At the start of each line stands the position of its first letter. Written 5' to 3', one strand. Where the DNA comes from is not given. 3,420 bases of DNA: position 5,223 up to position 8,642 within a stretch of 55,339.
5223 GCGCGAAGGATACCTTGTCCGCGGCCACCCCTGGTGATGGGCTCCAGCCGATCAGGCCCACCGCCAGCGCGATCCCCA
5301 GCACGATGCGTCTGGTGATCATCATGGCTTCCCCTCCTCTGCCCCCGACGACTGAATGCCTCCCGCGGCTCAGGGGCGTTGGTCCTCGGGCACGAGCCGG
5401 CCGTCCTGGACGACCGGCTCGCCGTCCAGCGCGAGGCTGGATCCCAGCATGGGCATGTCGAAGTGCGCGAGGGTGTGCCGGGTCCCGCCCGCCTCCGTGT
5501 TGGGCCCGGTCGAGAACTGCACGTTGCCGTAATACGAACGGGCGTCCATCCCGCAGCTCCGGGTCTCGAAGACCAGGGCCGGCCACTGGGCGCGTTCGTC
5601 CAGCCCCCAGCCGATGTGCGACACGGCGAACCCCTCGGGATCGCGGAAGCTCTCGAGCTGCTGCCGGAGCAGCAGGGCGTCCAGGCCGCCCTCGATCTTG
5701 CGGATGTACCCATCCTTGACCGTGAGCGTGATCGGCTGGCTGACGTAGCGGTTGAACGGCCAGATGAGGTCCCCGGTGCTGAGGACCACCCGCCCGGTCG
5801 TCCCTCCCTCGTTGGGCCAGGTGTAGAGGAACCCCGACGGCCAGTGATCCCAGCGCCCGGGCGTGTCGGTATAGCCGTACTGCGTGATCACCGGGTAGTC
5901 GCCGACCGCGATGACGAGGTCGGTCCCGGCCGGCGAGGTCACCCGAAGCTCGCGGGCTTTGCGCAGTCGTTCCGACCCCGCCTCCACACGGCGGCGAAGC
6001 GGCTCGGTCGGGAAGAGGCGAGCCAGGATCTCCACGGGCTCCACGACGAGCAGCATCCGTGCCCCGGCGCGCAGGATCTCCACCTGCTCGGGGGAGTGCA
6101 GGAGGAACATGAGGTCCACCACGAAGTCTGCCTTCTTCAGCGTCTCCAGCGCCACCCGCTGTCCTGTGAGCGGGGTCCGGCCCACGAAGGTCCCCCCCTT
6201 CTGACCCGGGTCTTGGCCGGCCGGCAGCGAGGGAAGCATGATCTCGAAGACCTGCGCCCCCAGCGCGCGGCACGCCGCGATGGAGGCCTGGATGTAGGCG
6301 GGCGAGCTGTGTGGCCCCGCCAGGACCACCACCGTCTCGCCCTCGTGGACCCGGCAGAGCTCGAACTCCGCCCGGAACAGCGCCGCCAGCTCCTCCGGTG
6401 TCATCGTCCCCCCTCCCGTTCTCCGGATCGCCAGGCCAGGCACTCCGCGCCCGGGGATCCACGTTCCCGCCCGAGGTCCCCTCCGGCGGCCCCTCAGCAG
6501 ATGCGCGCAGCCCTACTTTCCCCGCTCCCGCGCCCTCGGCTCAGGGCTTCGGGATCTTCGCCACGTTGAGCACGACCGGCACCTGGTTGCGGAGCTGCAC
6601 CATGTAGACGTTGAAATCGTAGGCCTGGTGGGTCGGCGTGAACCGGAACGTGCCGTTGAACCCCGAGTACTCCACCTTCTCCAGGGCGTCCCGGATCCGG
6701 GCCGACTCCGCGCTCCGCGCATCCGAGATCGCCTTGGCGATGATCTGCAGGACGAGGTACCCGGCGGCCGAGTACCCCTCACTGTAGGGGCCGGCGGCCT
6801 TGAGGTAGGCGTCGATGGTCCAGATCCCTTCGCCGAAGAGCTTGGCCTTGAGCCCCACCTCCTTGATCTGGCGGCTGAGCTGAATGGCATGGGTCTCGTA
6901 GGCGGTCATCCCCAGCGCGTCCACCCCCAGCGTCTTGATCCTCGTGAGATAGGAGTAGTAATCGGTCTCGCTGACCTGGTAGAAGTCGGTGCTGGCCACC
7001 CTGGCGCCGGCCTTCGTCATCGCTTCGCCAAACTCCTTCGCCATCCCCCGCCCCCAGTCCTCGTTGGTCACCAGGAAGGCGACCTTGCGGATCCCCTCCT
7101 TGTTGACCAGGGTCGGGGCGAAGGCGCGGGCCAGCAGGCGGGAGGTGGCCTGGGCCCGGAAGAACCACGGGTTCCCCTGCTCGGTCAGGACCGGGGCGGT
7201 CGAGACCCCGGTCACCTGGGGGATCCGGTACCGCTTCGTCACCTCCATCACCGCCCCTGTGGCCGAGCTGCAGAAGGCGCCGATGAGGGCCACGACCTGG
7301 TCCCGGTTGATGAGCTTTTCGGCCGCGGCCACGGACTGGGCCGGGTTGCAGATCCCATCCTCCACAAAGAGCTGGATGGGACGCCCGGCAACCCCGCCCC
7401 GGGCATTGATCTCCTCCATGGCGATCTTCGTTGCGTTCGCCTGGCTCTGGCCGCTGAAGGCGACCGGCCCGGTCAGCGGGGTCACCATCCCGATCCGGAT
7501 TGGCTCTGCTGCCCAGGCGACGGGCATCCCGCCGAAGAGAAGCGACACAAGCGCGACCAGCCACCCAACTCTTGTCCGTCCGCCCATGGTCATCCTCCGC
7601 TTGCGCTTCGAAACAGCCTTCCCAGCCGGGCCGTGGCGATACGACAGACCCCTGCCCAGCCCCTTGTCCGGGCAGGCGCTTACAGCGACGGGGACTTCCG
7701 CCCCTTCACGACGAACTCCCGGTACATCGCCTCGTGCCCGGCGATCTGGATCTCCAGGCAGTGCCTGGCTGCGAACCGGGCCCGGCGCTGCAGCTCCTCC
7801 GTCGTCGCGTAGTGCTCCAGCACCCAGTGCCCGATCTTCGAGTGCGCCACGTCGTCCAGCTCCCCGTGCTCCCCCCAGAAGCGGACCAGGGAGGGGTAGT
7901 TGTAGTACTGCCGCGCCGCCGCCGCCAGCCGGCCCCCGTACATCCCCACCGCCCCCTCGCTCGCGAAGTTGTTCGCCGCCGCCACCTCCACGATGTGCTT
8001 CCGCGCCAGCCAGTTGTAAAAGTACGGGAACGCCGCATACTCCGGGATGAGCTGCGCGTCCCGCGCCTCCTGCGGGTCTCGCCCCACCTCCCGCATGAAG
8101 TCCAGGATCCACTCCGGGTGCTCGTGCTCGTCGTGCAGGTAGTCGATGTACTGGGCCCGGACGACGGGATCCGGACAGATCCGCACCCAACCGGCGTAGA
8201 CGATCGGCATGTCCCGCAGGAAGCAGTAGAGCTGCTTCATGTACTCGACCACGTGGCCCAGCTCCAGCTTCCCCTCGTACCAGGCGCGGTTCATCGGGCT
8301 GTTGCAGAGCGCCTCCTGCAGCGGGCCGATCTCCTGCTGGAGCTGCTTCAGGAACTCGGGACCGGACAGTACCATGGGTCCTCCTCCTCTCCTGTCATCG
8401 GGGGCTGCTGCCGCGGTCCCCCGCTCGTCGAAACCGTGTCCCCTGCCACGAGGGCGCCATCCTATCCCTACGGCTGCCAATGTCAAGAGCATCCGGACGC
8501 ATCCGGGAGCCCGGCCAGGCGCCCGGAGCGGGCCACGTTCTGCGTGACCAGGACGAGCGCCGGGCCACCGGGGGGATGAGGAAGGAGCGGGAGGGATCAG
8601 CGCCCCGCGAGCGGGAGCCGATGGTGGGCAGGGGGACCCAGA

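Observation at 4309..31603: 27-kb single-strand catabolic supercluster for an N-heteroaromatic substrate, lacking the canonical lower pathway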

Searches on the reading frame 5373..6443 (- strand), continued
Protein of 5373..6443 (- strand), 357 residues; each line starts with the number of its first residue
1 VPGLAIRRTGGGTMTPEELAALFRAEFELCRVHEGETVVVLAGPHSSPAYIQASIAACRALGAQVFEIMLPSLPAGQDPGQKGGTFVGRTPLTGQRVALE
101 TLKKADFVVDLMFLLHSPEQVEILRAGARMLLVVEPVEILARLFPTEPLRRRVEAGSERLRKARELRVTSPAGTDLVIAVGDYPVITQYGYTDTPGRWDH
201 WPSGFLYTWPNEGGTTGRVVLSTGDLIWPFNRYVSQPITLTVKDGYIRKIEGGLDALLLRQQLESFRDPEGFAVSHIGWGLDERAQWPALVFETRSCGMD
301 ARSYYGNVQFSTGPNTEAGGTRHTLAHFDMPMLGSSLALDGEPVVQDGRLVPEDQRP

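Call 68: search_protein_families(library=pfam, proteins=[L005:3829-4839:+, L005:4850-6055:+, L005:6192-7340:+, L005:7346-8395:-, L005:8392-9150:-, L005:9307-9942:+, L005:18113-18835:-, L005:18889-20010:+, L005:1790-2569:+, L005:20131-20838:-], max_evalue=0.001)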
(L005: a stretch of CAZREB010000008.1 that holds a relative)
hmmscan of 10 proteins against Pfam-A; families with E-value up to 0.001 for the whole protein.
L005:3829-4839:+ (336 aa): 1 family
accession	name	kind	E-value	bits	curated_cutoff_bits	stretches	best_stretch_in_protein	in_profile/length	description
PF03401.19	TctC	-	3.7e-78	263.2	27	1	60-330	2-271/274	Tripartite tricarboxylate transporter family receptor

L005:4850-6055:+ (401 aa): 4 families
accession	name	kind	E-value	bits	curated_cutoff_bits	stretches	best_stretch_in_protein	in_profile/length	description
PF01494.25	FAD_binding_3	-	4.8e-26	92.2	22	1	10-352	4-348/349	FAD binding domain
PF01266.30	DAO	-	3.2e-05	24.1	27.9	0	9-41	1-33/353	FAD dependent oxidoreductase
PF01593.30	Amino_oxidase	-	4.4e-05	23.4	19.8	0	118-162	206-251/443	Flavin containing amine oxidoreductase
PF07992.20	Pyr_redox_2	-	0.00086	19.3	26.1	0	9-41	2-176/291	Pyridine nucleotide-disulphide oxidoreductase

L005:6192-7340:+ (382 aa): 3 families
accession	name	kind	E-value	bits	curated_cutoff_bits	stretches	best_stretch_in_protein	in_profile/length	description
PF00848.25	Ring_hydroxyl_A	-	2.1e-26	93.6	24.9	1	181-366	5-201/208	Ring hydroxylating alpha subunit (catalytic domain)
PF00355.32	Rieske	-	1.1e-19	70.6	20.3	1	45-127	2-83/88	Rieske [2Fe-2S] domain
PF19112.6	VanA_C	-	7.6e-05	23.4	23.5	0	190-343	1-162/193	Vanillate O-demethylase oxygenase C-terminal domain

L005:7346-8395:- (349 aa): 1 family
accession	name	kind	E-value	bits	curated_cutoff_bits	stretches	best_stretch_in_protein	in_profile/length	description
PF00561.26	Abhydrolase_1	-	7.9e-11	42.5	25.8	1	72-316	21-233/245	alpha/beta hydrolase fold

L005:8392-9150:- (252 aa): 2 families
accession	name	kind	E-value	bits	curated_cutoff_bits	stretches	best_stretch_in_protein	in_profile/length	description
PF07729.17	FCD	-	1.2e-18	68.2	24.3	1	88-222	1-123/125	FCD domain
PF00392.27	GntR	-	6.6e-16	58.2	27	1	17-77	2-63/64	Bacterial regulatory proteins, gntR family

L005:9307-9942:+ (211 aa): 1 family
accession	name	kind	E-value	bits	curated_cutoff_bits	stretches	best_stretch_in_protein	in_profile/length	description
PF00857.26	Isochorismatase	-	1.2e-39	136.7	27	1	24-199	2-175/175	Isochorismatase domain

L005:18113-18835:- (240 aa): 1 family
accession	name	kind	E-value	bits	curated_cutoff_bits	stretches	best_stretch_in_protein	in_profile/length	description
PF03483.22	B3_4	-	1.5e-25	90.2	29.3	1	68-219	1-149/174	B3/4 domain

L005:18889-20010:+ (373 aa): 4 families
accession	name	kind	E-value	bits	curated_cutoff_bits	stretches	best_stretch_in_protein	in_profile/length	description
PF00107.32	ADH_zinc_N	-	1e-26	93.9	31.8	1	202-331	1-126/129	Zinc-binding dehydrogenase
PF08240.17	ADH_N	-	4.2e-26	91.7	23.5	1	33-162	2-104/104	Alcohol dehydrogenase GroES-like domain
PF16912.11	Glu_dehyd_C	-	2.7e-06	27.5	34.9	1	193-371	32-211/211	Glucose dehydrogenase C-terminus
PF13602.12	ADH_zinc_N_2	-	2.8e-06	28.7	27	1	236-362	2-126/134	Zinc-binding dehydrogenase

L005:1790-2569:+ (259 aa): 1 family
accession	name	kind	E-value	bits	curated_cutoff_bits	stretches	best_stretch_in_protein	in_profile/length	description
PF00528.27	BPD_transp_1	-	4.1e-29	102.1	26.4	1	77-244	3-178/184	Binding-protein-dependent transport system inner membrane component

L005:20131-20838:- (235 aa): 1 family
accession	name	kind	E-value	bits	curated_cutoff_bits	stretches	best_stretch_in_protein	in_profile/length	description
PF01261.30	AP_endonuc_2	-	4e-29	102.5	31.1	1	2-226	26-247/249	Xylose isomerase-like TIM barrel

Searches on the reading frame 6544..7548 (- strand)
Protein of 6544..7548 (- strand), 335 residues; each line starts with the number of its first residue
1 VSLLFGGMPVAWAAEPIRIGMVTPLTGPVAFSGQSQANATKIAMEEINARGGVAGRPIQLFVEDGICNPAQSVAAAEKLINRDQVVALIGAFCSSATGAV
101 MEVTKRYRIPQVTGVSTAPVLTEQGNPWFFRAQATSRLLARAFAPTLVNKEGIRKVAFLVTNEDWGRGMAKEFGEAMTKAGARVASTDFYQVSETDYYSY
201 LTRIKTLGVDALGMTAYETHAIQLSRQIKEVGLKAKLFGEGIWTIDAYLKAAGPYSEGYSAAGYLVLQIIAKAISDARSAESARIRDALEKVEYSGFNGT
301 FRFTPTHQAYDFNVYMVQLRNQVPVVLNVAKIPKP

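Call 6: search_protein_families(library=pfam, proteins=[window:6544-7548:-], max_evalue=0.01)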
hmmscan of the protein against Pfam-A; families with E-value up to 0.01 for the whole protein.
window:6544-7548:- (335 aa): 3 families
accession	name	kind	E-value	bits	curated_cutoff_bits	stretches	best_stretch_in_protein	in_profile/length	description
PF13458.12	Peripla_BP_6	-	6.2e-65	220.6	31.7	2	16-254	1-237/343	Periplasmic binding protein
PF01094.35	ANF_receptor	-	6.7e-26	91.6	25.4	1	37-203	3-172/353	Receptor family ligand binding region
PF13433.12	Peripla_BP_5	-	5.2e-25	88.7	27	1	17-236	1-216/363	Periplasmic binding protein domain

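Call 10: search_protein_families(library=ncbifam, proteins=[window:6544-7548:-], max_evalue=0.001)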
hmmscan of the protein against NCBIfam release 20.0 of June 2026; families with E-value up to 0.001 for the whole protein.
window:6544-7548:- (335 aa): 3 families
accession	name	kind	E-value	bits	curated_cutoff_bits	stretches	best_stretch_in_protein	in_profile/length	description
NF011933.0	PRK15404.1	subfamily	1.5e-39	136.1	477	1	12-258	22-267/370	high-affinity branched-chain amino acid ABC transporter substrate-binding protein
TIGR03407.1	urea_ABC_UrtA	exception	4.2e-21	75.3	492.75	1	17-236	1-219/361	urea ABC transporter substrate-binding protein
TIGR03669.1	urea_ABC_arch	equivalog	5.6e-15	55.2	494.8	1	17-206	1-186/375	urea ABC transporter substrate-binding protein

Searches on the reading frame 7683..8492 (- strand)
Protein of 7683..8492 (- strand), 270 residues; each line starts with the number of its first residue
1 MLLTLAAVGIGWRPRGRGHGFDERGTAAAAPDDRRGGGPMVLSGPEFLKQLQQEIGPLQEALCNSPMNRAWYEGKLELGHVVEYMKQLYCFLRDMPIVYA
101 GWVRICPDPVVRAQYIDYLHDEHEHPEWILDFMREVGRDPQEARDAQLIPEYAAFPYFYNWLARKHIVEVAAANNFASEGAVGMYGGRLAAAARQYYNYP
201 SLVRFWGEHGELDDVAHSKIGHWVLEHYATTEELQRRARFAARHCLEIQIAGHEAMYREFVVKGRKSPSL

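Call 6: search_protein_families(library=pfam, proteins=[window:7683-8492:-], max_evalue=0.01)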
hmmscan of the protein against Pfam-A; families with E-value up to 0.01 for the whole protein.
window:7683-8492:- (270 aa): 2 families
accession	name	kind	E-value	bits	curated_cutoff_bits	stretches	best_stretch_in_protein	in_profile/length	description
PF14518.11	Haem_oxygenas_2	-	4.7e-15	56.3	28.9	1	83-248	2-175/177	Iron-containing redox enzyme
PF03070.21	TENA_THI-4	-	7.3e-07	29.6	22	1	61-173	10-124/210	TENA/THI-4/PQQC family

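Call 9: search_protein_families(library=ncbifam, proteins=[window:7683-8492:-], max_evalue=0.001)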
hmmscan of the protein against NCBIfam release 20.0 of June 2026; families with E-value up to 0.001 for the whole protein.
window:7683-8492:- (270 aa): 2 families
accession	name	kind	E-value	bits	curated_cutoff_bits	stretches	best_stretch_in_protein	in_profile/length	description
TIGR04305.1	fol_rel_CADD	subfamily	3.4e-09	36.6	200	1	47-244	1-198/212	CADD family putative folate metabolism protein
TIGR02111.1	PQQ_syn_pqqC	equivalog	0.0009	18.7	240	0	64-268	21-232/239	pyrroloquinoline-quinone synthase PqqC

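Call 47: search_solved_structures(query=window:7683-8375:-, max_evalue=0.1, show_alignments=3)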
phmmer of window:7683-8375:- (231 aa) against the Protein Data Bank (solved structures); distinct sequences matched with E-value up to 0.1: 0.
